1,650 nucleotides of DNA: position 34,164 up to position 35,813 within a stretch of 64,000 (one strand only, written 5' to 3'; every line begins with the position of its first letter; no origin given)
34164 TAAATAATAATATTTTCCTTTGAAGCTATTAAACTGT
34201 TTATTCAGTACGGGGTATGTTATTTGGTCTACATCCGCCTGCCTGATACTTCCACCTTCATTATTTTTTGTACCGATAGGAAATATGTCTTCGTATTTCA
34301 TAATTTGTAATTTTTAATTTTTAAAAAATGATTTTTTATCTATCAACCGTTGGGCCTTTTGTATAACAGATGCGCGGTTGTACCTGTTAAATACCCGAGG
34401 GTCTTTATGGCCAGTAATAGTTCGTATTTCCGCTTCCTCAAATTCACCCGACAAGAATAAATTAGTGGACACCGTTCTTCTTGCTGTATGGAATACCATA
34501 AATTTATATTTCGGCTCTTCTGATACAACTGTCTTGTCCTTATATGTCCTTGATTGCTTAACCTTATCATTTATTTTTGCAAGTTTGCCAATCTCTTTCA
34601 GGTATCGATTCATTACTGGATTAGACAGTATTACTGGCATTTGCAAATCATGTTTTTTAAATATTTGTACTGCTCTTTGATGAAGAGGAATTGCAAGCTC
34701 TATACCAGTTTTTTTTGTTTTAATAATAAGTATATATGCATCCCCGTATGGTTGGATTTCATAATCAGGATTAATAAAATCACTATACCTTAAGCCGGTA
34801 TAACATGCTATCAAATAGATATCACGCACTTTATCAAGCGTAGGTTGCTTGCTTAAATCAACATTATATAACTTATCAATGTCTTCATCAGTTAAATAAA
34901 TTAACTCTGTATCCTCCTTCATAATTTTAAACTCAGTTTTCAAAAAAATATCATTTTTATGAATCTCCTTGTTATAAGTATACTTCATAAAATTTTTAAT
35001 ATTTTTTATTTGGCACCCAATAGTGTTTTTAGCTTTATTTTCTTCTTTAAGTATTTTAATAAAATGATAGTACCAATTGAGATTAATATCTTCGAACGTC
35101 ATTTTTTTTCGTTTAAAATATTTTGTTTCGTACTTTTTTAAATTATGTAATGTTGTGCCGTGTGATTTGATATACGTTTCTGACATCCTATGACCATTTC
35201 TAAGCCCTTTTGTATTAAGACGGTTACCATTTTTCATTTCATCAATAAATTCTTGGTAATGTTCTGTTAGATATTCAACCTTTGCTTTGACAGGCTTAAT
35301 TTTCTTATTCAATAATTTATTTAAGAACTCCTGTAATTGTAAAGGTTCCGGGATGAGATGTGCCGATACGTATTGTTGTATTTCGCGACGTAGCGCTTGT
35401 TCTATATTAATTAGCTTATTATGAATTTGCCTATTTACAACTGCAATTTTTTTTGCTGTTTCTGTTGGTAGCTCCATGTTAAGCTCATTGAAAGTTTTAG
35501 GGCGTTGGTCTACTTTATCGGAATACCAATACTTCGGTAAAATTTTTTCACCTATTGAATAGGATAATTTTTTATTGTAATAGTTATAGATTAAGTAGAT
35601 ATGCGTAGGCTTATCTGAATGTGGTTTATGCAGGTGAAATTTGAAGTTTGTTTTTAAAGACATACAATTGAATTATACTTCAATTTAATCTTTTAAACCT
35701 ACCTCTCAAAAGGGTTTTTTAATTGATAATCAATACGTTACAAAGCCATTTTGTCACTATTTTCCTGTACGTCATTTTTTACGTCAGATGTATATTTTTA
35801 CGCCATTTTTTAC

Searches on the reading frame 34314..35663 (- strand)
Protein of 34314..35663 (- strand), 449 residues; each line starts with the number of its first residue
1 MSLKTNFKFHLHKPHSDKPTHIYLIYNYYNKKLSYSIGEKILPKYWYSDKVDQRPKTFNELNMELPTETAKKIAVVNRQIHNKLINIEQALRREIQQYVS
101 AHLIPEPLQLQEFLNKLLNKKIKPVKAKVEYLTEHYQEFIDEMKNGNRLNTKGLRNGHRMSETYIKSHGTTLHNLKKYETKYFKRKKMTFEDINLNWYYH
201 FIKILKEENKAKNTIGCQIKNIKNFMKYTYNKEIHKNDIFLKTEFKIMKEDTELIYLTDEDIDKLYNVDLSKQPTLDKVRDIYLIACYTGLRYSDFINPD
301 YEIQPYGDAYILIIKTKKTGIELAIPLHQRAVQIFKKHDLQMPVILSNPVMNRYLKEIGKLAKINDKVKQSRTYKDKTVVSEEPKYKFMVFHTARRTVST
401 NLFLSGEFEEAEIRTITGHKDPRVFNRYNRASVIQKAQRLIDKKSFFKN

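Call 85: search_protein_families(library=pfam, proteins=[window:34314-35663:-], max_evalue=0.001)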
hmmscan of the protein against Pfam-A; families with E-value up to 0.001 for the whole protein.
window:34314-35663:- (449 aa): 1 family
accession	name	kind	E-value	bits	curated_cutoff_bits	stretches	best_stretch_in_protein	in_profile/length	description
PF13102.12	Phage_int_SAM_5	-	6e-07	30.2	22.3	1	153-241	17-94/98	Phage integrase SAM-like domain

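Call 86: search_protein_families(library=padloc, proteins=[window:34314-35663:-], max_evalue=0.0001)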
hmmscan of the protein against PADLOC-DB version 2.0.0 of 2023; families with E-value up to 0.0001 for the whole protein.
window:34314-35663:- (449 aa): 0 families
